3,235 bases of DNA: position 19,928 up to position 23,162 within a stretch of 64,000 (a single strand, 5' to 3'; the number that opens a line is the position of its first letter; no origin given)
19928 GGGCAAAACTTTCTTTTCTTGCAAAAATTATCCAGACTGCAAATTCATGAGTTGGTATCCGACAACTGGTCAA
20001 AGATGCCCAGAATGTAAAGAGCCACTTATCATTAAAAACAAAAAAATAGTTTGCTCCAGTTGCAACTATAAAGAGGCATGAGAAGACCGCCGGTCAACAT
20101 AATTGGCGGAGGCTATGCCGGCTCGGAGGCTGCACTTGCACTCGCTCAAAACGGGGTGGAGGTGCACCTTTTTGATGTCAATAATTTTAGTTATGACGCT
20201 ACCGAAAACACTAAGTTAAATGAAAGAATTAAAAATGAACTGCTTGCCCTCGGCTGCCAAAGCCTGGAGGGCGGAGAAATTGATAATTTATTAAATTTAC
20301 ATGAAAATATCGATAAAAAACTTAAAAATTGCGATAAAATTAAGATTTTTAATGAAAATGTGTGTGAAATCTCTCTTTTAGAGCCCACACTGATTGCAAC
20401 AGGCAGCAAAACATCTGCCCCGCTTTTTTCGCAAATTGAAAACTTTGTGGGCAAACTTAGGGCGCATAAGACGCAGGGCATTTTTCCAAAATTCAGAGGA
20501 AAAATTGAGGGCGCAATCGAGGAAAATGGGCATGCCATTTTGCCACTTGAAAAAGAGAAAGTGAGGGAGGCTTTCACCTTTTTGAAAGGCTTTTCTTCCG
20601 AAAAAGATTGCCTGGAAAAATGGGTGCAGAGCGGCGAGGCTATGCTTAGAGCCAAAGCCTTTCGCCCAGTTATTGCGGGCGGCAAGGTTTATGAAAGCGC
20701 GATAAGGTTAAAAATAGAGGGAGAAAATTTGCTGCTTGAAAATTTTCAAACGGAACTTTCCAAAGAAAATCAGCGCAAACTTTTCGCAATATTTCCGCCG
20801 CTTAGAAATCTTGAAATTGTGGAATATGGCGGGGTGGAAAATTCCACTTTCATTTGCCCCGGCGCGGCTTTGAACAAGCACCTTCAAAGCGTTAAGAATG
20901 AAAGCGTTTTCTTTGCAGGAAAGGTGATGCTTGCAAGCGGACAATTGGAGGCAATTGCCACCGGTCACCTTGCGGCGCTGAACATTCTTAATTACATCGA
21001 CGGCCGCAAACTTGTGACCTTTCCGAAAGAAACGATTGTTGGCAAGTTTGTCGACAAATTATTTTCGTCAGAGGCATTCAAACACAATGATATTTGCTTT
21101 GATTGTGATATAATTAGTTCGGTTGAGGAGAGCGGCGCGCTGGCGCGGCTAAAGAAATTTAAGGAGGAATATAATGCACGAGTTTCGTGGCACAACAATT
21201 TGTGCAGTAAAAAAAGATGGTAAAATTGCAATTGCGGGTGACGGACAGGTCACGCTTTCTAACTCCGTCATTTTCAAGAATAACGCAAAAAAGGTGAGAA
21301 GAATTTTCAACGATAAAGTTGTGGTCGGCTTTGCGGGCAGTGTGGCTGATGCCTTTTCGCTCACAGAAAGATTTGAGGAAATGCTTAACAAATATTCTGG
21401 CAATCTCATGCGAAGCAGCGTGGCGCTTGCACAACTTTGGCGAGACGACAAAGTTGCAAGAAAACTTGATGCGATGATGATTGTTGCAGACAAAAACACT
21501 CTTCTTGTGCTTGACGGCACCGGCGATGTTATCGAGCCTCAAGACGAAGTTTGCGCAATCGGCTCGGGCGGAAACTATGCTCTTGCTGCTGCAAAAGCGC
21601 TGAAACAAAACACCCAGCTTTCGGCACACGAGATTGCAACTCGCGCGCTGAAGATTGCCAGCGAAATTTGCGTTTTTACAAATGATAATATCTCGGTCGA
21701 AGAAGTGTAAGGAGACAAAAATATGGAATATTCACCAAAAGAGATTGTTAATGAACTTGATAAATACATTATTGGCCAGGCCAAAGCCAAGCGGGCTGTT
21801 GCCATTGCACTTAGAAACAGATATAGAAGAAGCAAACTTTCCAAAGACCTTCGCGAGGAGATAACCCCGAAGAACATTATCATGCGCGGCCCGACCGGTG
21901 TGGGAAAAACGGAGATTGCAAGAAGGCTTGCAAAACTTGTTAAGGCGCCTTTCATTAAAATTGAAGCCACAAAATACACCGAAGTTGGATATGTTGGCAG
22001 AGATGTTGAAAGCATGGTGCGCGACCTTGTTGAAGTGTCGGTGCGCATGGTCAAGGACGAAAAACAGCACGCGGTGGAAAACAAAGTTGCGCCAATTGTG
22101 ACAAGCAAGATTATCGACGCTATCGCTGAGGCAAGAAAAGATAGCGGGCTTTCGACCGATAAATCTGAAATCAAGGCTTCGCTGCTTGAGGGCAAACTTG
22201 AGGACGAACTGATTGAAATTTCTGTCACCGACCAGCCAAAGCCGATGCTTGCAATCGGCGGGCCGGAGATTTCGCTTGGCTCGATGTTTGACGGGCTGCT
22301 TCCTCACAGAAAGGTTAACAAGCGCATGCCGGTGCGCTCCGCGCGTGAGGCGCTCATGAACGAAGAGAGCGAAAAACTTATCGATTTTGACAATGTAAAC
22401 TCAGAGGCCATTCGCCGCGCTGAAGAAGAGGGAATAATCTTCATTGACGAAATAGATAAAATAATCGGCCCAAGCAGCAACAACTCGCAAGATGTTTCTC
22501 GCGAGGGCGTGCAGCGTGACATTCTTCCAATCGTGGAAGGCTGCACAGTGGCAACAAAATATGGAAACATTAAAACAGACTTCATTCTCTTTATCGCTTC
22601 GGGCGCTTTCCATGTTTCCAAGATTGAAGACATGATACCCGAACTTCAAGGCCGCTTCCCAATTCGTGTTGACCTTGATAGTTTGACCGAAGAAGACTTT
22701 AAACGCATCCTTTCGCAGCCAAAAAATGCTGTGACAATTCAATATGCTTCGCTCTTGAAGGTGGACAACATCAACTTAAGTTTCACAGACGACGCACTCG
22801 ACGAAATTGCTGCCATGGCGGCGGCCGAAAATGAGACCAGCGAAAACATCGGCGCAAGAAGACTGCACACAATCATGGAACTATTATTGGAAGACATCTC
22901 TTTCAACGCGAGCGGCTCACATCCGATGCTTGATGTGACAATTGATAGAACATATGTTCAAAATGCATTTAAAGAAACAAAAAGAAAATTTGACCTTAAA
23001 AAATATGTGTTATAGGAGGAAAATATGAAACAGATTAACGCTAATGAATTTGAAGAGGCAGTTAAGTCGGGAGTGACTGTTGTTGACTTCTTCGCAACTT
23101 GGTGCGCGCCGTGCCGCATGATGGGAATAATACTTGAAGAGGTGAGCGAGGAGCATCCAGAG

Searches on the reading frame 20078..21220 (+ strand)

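Call 54: search_protein_families(library=pfam, proteins=[window:20078-21220:+], max_evalue=0.00001)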
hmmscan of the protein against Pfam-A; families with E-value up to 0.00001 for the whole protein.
window:20078-21220:+ (381 aa): 2 families
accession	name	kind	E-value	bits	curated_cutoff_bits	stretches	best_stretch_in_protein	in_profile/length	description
PF01134.28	GIDA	-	1.6e-24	87.1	22.1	2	207-310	285-390/391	Glucose inhibited division protein A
PF07992.20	Pyr_redox_2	-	7.6e-08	32.5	26.1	1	6-131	3-131/291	Pyridine nucleotide-disulphide oxidoreductase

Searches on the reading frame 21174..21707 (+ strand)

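Call 54: search_protein_families(library=pfam, proteins=[window:21174-21707:+], max_evalue=0.00001)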
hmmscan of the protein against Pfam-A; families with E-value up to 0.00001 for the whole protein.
window:21174-21707:+ (178 aa): 1 family
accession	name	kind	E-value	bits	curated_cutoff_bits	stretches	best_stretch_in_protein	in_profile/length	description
PF00227.31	Proteasome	-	3.8e-31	108.6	22.4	1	5-177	3-188/189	Proteasome subunit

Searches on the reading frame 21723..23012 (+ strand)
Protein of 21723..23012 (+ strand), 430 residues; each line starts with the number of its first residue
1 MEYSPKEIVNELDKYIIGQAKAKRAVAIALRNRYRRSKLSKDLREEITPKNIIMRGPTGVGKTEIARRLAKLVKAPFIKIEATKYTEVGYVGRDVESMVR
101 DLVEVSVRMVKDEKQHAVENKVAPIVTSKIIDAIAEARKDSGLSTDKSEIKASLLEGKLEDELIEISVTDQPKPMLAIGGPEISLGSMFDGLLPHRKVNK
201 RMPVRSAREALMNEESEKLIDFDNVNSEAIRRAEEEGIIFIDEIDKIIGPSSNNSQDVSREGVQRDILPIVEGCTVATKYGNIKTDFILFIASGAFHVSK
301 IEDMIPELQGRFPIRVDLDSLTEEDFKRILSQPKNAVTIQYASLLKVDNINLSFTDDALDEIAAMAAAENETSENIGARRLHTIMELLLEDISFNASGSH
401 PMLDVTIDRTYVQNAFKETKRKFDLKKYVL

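Call 54: search_protein_families(library=pfam, proteins=[window:21723-23012:+], max_evalue=0.00001)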
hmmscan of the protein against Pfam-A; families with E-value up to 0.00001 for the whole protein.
window:21723-23012:+ (430 aa): 3 families
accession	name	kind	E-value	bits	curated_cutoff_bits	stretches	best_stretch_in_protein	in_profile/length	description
PF07724.20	AAA_2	-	7.6e-31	107.8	27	1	197-315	29-166/166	AAA domain (Cdc48 subfamily)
PF00004.35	AAA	-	7.8e-14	52.7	21.2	1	53-155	2-89/131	ATPase family associated with various cellular activities (AAA)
PF07728.20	AAA_5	-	3.3e-07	30.8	22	0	51-87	1-38/139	AAA domain (dynein-related subfamily)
